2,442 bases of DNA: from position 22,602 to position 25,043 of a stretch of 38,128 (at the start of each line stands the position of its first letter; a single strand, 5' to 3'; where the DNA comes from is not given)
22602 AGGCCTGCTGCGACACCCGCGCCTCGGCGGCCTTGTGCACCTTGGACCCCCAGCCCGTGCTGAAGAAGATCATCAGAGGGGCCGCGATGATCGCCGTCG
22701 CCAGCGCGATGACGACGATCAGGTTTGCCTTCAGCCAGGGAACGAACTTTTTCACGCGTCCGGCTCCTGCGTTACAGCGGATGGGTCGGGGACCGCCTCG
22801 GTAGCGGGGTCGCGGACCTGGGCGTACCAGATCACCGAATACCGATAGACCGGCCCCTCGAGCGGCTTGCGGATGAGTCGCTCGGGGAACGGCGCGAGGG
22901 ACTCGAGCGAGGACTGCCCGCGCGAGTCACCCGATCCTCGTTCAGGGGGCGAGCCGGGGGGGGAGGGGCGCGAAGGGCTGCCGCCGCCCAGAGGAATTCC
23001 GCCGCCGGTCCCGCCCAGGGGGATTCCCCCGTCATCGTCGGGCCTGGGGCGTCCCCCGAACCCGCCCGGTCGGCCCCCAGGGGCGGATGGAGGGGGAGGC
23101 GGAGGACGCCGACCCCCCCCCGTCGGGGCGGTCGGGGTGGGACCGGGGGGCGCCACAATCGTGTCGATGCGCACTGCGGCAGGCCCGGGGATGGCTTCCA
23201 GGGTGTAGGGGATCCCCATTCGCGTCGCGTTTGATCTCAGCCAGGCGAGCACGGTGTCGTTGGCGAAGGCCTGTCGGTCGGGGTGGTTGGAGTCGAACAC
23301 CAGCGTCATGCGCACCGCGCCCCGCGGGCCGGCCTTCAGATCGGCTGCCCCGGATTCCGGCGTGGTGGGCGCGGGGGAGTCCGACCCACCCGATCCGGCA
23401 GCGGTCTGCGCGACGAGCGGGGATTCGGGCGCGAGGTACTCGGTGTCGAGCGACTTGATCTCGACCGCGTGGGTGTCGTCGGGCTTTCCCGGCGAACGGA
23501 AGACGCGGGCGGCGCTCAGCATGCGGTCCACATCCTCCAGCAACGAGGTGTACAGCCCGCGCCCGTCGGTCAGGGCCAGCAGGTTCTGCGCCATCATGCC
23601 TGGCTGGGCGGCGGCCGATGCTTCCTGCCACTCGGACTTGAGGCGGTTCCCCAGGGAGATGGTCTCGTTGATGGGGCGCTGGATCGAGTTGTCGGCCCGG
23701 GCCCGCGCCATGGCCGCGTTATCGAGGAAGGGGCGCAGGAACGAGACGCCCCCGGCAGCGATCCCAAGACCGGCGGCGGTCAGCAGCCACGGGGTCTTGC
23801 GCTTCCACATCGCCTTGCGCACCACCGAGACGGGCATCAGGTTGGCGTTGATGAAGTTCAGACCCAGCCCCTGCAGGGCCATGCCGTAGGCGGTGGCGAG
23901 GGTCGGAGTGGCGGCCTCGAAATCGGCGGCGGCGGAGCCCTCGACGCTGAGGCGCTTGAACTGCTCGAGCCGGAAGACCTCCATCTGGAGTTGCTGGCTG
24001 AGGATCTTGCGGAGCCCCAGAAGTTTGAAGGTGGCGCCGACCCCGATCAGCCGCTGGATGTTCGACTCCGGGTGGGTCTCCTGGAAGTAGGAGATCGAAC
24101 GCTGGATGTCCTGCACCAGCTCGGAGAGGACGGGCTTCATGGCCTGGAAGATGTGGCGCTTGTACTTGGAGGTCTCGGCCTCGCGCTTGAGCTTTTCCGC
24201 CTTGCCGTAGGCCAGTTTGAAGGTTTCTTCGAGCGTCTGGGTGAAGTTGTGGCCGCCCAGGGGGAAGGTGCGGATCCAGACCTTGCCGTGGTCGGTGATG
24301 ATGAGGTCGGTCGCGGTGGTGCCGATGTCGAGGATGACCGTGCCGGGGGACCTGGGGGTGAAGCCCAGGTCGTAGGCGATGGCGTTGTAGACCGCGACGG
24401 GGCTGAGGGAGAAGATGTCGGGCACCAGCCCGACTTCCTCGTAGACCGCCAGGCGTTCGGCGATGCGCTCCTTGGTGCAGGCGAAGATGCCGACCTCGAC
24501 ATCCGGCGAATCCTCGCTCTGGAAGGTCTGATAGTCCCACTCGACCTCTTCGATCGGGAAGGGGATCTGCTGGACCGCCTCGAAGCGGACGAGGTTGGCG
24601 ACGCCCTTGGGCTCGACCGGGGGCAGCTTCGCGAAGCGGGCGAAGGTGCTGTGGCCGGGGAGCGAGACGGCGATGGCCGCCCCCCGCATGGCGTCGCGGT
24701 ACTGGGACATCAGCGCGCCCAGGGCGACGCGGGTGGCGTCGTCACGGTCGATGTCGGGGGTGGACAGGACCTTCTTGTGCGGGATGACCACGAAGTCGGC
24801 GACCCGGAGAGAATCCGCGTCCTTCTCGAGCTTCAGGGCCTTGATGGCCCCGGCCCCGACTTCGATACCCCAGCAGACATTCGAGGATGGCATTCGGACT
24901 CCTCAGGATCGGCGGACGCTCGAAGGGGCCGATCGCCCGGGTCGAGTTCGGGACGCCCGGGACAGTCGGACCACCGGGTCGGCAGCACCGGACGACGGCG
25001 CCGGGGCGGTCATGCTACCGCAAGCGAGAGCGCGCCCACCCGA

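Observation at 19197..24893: A PilM-PilN fusion heads a three-gene envelope operon with two large unrecognisable bitopic proteins and no pilus core genes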

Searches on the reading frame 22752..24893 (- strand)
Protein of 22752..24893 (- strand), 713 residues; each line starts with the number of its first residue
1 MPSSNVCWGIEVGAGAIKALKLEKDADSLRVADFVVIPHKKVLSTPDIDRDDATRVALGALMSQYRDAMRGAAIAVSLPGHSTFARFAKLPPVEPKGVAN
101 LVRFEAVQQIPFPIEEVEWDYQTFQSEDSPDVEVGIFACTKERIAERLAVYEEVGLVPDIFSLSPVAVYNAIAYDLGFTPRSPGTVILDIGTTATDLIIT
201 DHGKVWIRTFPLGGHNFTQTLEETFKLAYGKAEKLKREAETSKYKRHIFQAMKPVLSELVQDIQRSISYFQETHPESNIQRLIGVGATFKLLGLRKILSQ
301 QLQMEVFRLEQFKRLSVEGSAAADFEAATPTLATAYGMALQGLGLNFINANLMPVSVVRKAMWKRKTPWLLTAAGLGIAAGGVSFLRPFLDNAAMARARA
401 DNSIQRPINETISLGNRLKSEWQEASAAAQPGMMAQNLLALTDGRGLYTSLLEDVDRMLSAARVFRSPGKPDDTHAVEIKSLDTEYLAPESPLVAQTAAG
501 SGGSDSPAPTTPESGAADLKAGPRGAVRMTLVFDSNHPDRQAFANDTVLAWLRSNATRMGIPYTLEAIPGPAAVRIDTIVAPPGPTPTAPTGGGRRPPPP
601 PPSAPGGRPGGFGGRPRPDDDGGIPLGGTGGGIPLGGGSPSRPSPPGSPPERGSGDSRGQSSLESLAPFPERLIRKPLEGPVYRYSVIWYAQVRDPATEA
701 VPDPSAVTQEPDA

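Call 4: search_protein_families(library=pfam, proteins=[window:22752-24893:-], max_evalue=1)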
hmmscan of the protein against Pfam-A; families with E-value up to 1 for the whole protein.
window:22752-24893:- (713 aa): 4 families
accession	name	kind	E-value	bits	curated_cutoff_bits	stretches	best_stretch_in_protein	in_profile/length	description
PF11104.14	PilM_2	-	1e-40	140.2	27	1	9-341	1-338/340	Type IV pilus assembly protein PilM;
PF14450.12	FtsA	-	6.9e-09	36.6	31.8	1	186-337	1-127/127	Cell division protein FtsA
PF06723.19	MreB_Mbl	-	0.037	13.3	27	0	182-229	144-192/327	MreB/Mbl protein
PF01869.26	BcrAD_BadFG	-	0.27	11.2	31.5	1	189-243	4-59/271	BadF/BadG/BcrA/BcrD ATPase family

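Call 5: search_protein_families(library=ncbifam, proteins=[window:22752-24893:-], max_evalue=1)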
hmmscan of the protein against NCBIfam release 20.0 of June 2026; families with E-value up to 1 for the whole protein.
window:22752-24893:- (713 aa): 6 families
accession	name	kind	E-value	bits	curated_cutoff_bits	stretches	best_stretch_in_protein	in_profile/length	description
NF045709.1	Amuc_1101_fam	equivalog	2.2e-55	188.6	650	1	47-464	47-466/608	Amuc_1101 family PilM-like pilus complex protein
TIGR01175.1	pilM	subfamily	1.1e-44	152.8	133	1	5-342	3-347/348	type IV pilus assembly protein PilM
NF011660.0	PRK15080.1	equivalog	4.5e-10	39.2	182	1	186-309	144-258/277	ethanolamine utilization protein EutJ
TIGR02529.1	EutJ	subfamily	3.3e-08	33.3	152.1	1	185-308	110-224/239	ethanolamine utilization protein EutJ family protein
TIGR01174.1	ftsA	equivalog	1.2e-05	24.5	175.85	1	132-241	148-255/371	cell division protein FtsA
NF049861.1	SCO2400_fam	subfamily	0.19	12.3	55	1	359-387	88-116/136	SCO2400 family protein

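Call 42: find_homologous_proteins(query=window:22752-24893:-, max_evalue=1e-10)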
Query window:22752-24893:- (713 aa): 2207 proteins with E <= 1e-10 among 8000 candidates; the best 120 are listed.
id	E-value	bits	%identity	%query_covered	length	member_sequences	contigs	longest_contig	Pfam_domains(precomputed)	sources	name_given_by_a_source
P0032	0.0e+0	1602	100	100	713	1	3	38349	PF14450.13,PF11104.15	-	-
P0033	0.0e+0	1139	81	84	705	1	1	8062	PF14450.13,PF11104.15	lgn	-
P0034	0.0e+0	1129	81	82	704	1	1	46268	PF14450.13,PF11104.15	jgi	-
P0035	0.0e+0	1056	70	98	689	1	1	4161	PF14450.13,PF11104.15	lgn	-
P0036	1.6e-281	954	67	81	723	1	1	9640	PF14450.13,PF11104.15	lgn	-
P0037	5.9e-264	896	61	98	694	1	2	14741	PF14450.13,PF11104.15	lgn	-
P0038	4.8e-262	890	64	82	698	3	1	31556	PF14450.13,PF11104.15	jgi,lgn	-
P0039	8.1e-262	889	59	97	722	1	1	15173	PF14450.13,PF11104.15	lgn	-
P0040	2.2e-261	887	59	100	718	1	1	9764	PF14450.13,PF11104.15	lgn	-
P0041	6.5e-261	886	64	83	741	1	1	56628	PF14450.13,PF11104.15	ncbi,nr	ncbi:MAG: type IV pilus assembly protein PilM [Planctomycetota bacterium]|nr:type IV pilus assembly 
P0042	1.6e-259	881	58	99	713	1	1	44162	PF14450.13,PF11104.15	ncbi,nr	ncbi:MAG: type IV pilus assembly protein PilM [Phycisphaerae bacterium]|nr:type IV pilus assembly pr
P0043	2.3e-258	877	57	97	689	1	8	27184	PF14450.13,PF11104.15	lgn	-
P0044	2.9e-258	877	58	97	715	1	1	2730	PF14450.13,PF11104.15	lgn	-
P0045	1.8e-257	874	57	100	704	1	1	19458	PF14450.13,PF11104.15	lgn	-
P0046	1.2e-256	872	57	98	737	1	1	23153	PF14450.13,PF11104.15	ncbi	-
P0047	1.2e-256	872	55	97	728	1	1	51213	PF14450.13,PF11104.15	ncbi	-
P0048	1.2e-256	872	58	97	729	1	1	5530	PF14450.13,PF11104.15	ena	-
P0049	2.2e-256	871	63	81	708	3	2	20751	PF14450.13,PF11104.15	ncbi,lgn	-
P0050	3.0e-256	870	64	84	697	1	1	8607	PF14450.13,PF11104.15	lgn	-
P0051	4.5e-256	870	58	97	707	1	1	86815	PF14450.13,PF11104.15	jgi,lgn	jgi:type IV pilus assembly protein PilM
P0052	2.4e-255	867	57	100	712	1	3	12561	PF14450.13,PF11104.15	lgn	-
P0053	6.5e-255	866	65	81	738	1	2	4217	PF14450.13,PF11104.15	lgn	-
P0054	2.5e-254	864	64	81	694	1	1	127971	PF14450.13,PF11104.15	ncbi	-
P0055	5.4e-251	853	55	100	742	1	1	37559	PF14450.13,PF11104.15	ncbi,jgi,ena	-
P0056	2.6e-250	851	57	99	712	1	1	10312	PF14450.13,PF11104.15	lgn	-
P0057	7.4e-247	839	56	100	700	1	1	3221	PF14450.13,PF11104.15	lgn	-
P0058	1.0e-246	839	57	99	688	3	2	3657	PF14450.13,PF11104.15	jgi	-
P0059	2.6e-245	834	65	80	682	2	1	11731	PF14450.13,PF11104.15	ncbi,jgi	jgi:type IV pilus assembly protein PilM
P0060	6.2e-245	833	57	98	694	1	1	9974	PF14450.13,PF11104.15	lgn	-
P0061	7.1e-241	820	57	98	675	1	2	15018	PF14450.13,PF11104.15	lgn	-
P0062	8.3e-237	806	52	100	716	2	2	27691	PF14450.13,PF11104.15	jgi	-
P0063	9.1e-235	799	54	97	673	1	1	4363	PF14450.13,PF11104.15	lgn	-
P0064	4.9e-233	794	56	98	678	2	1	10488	PF14450.13,PF11104.15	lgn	-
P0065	1.0e-232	793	58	86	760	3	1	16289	PF14450.13,PF11104.15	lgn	-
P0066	7.3e-231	786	60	85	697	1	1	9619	PF14450.13,PF11104.15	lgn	-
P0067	9.1e-230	783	59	81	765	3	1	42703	PF14450.13,PF11104.15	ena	-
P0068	6.3e-228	777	55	97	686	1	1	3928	PF14450.13,PF11104.15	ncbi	-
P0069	1.7e-226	772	54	99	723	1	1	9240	PF14450.13,PF11104.15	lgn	-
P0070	3.9e-224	764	54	97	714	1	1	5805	PF14450.13,PF11104.15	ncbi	-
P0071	8.2e-224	763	53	98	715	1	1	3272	PF14450.13,PF11104.15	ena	-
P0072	1.1e-223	763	58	81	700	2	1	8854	PF14450.13,PF11104.15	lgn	-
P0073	4.3e-218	744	56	80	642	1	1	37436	PF14450.13,PF11104.15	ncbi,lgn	ncbi:MAG: type IV pilus assembly protein PilM [Phycisphaerales bacterium]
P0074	6.2e-218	744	51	97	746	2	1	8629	PF14450.13,PF11104.15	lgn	-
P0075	3.4e-217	741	58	81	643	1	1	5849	PF14450.13,PF11104.15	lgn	-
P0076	2.5e-216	738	57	81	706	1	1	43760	PF14450.13,PF11104.15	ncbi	ncbi:MAG: type IV pilus assembly protein PilM [Planctomycetota bacterium]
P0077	1.0e-215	736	57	80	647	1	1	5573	PF14450.13,PF11104.15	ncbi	-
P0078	5.8e-214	731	61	69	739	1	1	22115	PF14450.13,PF11104.15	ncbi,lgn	-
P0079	6.1e-214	731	51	100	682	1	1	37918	PF14450.13,PF11104.15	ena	-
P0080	9.4e-214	730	58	80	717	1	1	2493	PF14450.13,PF11104.15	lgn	-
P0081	1.0e-213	730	64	69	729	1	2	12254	PF14450.13,PF11104.15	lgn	-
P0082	1.9e-213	729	47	100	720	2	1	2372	PF14450.13,PF11104.15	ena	-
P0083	2.7e-213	728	56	87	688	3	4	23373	PF14450.13,PF11104.15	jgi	jgi:type IV pilus assembly protein PilM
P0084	4.0e-213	728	51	98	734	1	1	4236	PF14450.13,PF11104.15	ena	-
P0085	4.0e-213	728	57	79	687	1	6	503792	PF11104.15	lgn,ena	-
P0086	3.7e-212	725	56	83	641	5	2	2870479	PF14450.13,PF11104.15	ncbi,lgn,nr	ncbi:MAG: type IV pilus assembly protein PilM [Phycisphaeraceae bacterium]|nr:type IV pilus assembly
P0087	1.1e-211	723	57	78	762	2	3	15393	PF14450.13,PF11104.15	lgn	-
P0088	1.3e-211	723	51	97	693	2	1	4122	PF14450.13,PF11104.15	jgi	-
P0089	2.1e-211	722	54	83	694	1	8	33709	PF11104.15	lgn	-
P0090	2.2e-211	722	55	81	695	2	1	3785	PF11104.15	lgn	-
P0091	1.5e-210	719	55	81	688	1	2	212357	PF11104.15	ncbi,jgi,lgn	-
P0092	2.0e-209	716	50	97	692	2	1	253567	PF11104.15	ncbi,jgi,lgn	jgi:type IV pilus assembly protein PilM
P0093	2.0e-208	712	54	81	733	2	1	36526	PF14450.13,PF11104.15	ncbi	ncbi:MAG: type IV pilus assembly protein PilM [Phycisphaerales bacterium JB050]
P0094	5.3e-208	711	53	81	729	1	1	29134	PF14450.13,PF11104.15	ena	-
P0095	2.5e-207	709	50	100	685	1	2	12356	PF11104.15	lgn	-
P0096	4.2e-207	708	52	85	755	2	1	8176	PF14450.13,PF11104.15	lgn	-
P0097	1.5e-206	706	54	83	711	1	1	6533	PF11104.15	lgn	-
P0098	6.8e-204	697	55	81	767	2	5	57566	PF14450.13,PF11104.15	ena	-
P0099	1.3e-202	693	54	81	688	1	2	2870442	PF14450.13,PF11104.15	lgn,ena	-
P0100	5.5e-199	681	53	80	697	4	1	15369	PF14450.13,PF11104.15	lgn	-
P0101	7.2e-199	681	47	98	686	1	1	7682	PF14450.13,PF11104.15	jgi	jgi:type IV pilus assembly protein PilM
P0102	9.0e-199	680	52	80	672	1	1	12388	PF14450.13,PF11104.15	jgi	jgi:type IV pilus assembly protein PilM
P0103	4.1e-198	678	53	80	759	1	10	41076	PF14450.13,PF11104.15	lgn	-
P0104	9.2e-198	677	50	87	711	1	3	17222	PF14450.13,PF11104.15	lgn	-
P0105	1.2e-197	677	52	81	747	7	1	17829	PF14450.13,PF11104.15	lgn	-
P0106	2.0e-197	676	52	79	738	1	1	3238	PF14450.13,PF11104.15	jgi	-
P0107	4.0e-197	675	60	69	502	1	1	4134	PF11104.15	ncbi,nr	ncbi:MAG: pilus assembly protein PilM, partial [Planctomycetes bacterium]|nr:pilus assembly protein 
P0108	7.6e-197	674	50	94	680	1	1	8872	PF14450.13,PF11104.15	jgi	jgi:type IV pilus assembly protein PilM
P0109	2.8e-196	672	52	84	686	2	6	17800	PF14450.13,PF11104.15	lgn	-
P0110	2.9e-196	672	49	98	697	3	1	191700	PF14450.13,PF11104.15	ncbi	-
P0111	4.6e-196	671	52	84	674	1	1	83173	PF14450.13,PF11104.15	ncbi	ncbi:MAG: type IV pilus assembly protein PilM [Phycisphaerales bacterium]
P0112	4.6e-196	671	49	100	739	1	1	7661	PF14450.13,PF11104.15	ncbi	-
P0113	1.5e-195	670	54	80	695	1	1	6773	PF14450.13,PF11104.15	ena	-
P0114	7.1e-195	667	55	79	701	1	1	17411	PF14450.13,PF11104.15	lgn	-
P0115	9.4e-195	667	53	82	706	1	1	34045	PF14450.13,PF11104.15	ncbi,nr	ncbi:MAG: type IV pilus assembly protein PilM [Phycisphaerales bacterium]|nr:type IV pilus assembly 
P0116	3.1e-194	665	52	81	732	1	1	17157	PF11104.15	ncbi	ncbi:MAG: pilus assembly protein PilM [Phycisphaerales bacterium]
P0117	6.0e-194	664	53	79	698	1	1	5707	PF14450.13,PF11104.15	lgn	-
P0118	9.8e-194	664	51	87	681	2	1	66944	PF14450.13,PF11104.15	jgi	jgi:type IV pilus assembly protein PilM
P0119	5.0e-193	661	52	83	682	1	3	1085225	PF14450.13,PF11104.15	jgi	jgi:type IV pilus assembly protein PilM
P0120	8.3e-193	661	53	79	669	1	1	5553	PF14450.13,PF11104.15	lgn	-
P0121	1.6e-192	660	53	79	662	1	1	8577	PF14450.13,PF11104.15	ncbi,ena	-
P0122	1.7e-192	660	47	97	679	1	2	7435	PF14450.13,PF11104.15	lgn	-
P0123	1.8e-192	660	51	83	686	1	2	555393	PF14450.13,PF11104.15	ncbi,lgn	-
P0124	5.5e-192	658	49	97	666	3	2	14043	PF14450.13,PF11104.15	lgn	-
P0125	6.8e-192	658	48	99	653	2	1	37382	PF14450.13,PF11104.15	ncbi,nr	ncbi:MAG: type IV pilus assembly protein PilM [Phycisphaerales bacterium]|nr:type IV pilus assembly 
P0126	7.5e-192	657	52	83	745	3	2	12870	PF14450.13,PF11104.15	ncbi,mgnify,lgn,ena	mgnify:CR=1 FL=1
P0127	1.0e-191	657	53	81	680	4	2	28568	PF14450.13,PF11104.15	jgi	jgi:type IV pilus assembly protein PilM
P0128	1.1e-191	657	50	89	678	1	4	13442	PF14450.13,PF11104.15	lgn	-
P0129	1.2e-191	657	51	81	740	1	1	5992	PF14450.13,PF11104.15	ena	-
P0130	1.4e-191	657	53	79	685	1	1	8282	PF14450.13,PF11104.15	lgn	-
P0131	1.6e-191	656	47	98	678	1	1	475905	PF14450.13,PF11104.15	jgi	-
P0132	1.7e-191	656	53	79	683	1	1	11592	PF14450.13,PF11104.15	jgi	jgi:type IV pilus assembly protein PilM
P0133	1.9e-191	656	47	99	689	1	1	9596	PF14450.13,PF11104.15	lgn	-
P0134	2.7e-191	656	50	81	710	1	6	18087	PF14450.13,PF11104.15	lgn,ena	-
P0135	3.6e-191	655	51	88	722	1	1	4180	PF14450.13,PF11104.15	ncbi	-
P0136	4.1e-191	655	49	91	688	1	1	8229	PF14450.13,PF11104.15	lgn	-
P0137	6.3e-191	654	53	84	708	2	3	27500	PF14450.13,PF11104.15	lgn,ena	-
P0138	1.2e-190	653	48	94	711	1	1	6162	PF14450.13,PF11104.15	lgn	-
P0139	1.6e-190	653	40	7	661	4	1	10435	PF14450.13,PF11104.15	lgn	-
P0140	2.6e-190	652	51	84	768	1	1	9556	PF14450.13,PF11104.15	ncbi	-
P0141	3.6e-190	652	48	98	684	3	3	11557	PF14450.13,PF11104.15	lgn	-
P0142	4.7e-190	652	51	88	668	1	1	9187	PF14450.13,PF11104.15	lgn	-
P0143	7.6e-190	651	51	81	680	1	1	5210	PF14450.13,PF11104.15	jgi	jgi:type IV pilus assembly protein PilM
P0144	1.2e-189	650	47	99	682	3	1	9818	PF14450.13,PF11104.15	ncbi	-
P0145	2.2e-189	649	52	82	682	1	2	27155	PF14450.13,PF11104.15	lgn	-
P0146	3.4e-189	649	50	86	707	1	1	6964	PF14450.13,PF11104.15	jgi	-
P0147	4.0e-189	648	50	84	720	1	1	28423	PF14450.13,PF11104.15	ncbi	-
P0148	4.3e-189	648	49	87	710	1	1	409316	PF14450.13,PF11104.15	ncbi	-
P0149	5.0e-189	648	51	80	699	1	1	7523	PF14450.13,PF11104.15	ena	-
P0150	1.1e-188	647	51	83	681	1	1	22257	PF14450.13,PF11104.15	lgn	-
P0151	1.3e-188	647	50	84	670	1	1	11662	PF14450.13,PF11104.15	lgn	-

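Call 64: search_solved_structures(query=A5, max_evalue=0.01, show_alignments=1)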
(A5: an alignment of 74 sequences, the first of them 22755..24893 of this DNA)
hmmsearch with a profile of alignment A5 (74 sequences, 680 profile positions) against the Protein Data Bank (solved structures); distinct sequences matched with E-value up to 0.01: 6.
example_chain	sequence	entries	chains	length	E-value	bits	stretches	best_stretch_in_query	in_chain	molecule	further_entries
3jc8_Ma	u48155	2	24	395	5.5e-37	131.2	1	1-339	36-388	Type IV pilus biogenesis protein PilM | PilM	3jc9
2ych_A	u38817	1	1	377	6.8e-27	97.9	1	9-342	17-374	COMPETENCE PROTEIN PILM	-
5eou_A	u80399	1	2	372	2.4e-24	89.4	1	5-353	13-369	Type 4 fimbrial biogenesis protein PilM,Type 4 fimbrial biogenesis protein PilN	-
5eox_A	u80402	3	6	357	5.9e-23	84.8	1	5-340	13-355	Type 4 fimbrial biogenesis protein PilM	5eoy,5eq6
3h1q_A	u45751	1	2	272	3e-06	29.6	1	184-271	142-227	Ethanolamine utilization protein EutJ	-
3wt0_A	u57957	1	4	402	0.0084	18.2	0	126-237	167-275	Cell division protein FtsA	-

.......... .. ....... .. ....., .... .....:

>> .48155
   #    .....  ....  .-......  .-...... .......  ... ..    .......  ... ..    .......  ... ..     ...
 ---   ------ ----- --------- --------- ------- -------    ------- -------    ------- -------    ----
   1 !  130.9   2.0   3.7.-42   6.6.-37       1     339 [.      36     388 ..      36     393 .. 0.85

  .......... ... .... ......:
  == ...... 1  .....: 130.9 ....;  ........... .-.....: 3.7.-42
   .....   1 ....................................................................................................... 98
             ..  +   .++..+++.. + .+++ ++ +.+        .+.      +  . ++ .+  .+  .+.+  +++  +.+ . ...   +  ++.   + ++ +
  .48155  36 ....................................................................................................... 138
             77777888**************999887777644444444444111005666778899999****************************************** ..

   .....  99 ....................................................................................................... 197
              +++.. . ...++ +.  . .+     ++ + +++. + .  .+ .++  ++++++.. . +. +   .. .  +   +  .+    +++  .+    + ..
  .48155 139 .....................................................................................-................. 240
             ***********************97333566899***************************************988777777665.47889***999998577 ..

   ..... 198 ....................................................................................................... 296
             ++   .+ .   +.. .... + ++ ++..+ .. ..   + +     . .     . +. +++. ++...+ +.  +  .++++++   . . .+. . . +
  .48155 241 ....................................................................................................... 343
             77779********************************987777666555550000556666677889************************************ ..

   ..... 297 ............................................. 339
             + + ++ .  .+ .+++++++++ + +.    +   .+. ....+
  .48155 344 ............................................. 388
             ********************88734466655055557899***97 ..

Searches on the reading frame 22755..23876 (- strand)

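Call 81: search_protein_families(library=ncbifam, proteins=[window:22755-23876:-], max_evalue=1)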
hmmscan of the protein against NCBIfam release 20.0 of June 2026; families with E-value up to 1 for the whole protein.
window:22755-23876:- (374 aa): 2 families
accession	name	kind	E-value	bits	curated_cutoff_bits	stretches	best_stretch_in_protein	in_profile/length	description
NF045709.1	Amuc_1101_fam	equivalog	0.00014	20.9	650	1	2-125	348-466/608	Amuc_1101 family PilM-like pilus complex protein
NF049861.1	SCO2400_fam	subfamily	0.086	13.4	55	1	20-48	88-116/136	SCO2400 family protein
